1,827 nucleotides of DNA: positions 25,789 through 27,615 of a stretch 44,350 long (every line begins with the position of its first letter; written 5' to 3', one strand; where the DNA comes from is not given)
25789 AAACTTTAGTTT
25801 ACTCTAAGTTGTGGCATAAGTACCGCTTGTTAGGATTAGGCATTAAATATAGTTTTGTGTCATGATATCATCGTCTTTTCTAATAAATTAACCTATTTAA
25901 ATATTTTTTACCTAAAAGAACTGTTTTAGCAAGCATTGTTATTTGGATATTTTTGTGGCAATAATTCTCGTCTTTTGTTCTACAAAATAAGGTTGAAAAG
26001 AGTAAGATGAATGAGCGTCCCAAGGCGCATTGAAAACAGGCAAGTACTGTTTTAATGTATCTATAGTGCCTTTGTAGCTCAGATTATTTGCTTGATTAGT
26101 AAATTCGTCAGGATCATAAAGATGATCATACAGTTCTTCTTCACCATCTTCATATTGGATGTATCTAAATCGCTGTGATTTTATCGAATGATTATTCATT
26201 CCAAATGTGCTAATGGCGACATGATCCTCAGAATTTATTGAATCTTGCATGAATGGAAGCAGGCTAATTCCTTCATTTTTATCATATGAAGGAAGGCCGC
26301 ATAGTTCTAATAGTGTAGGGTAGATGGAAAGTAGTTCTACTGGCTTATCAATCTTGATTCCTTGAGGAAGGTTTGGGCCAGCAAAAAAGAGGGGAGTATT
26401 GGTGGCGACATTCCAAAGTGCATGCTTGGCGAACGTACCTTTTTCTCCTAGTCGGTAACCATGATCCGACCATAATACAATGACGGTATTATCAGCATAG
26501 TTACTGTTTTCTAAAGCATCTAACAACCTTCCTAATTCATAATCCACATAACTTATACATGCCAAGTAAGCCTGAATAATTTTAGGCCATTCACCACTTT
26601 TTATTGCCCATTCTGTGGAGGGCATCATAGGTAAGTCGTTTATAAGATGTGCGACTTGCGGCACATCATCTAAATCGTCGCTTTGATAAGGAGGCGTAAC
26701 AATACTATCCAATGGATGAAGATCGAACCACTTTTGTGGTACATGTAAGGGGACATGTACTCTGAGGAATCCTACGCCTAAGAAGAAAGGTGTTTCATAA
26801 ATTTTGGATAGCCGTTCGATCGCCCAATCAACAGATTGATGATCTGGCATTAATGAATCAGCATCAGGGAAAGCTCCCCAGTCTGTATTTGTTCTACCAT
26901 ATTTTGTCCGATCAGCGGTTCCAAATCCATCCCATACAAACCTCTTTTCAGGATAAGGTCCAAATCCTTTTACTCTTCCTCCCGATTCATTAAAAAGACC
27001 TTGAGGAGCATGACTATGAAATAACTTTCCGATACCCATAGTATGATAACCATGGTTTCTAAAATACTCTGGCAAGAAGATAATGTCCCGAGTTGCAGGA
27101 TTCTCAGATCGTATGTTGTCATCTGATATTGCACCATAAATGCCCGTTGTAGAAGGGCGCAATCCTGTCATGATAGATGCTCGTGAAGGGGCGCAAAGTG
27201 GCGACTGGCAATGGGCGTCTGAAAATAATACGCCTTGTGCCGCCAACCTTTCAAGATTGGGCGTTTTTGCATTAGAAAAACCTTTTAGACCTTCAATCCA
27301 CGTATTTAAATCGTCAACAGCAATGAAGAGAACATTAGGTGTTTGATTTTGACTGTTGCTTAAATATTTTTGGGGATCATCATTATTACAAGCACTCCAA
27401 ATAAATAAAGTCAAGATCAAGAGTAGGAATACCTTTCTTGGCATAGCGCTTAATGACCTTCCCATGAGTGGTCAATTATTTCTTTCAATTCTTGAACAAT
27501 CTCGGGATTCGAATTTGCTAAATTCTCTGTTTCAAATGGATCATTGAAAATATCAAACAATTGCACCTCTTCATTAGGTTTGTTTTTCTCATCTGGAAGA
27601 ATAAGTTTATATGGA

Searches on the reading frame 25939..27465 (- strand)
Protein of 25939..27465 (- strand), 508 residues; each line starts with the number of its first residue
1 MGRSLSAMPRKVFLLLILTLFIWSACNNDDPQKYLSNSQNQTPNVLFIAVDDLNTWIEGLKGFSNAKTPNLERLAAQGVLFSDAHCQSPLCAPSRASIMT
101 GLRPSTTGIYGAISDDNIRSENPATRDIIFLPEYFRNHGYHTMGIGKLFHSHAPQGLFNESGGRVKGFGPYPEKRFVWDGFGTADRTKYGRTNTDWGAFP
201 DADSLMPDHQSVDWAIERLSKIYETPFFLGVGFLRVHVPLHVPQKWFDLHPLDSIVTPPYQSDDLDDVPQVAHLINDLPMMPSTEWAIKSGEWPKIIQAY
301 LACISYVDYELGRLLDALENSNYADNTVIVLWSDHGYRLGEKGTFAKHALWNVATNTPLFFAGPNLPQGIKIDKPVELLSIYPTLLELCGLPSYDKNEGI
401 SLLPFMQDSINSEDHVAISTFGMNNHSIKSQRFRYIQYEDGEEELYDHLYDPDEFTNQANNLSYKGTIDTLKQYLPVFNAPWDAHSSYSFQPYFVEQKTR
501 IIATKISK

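Call 4: search_protein_families(library=pfam, proteins=[window:25939-27465:-], max_evalue=0.01)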
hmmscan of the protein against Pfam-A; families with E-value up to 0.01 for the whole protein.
window:25939-27465:- (508 aa): 5 families
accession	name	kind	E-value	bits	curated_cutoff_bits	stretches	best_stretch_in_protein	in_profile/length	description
PF00884.28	Sulfatase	-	1.1e-43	150.2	25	1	43-390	1-300/301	Sulfatase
PF01663.27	Phosphodiest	-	1.7e-12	48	23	2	66-111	18-64/342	Type I phosphodiesterase / nucleotide pyrophosphatase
PF16347.10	SGSH_C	-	9.7e-10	39.2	29.3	1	340-475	1-148/154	N-sulphoglucosamine sulphohydrolase, C-terminal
PF02995.22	DUF229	-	3.5e-05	23.1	25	1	296-343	302-349/496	Protein of unknown function (DUF229)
PF01676.23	Metalloenzyme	-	0.0054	16.7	24.3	0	297-391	166-250/252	Metalloenzyme superfamily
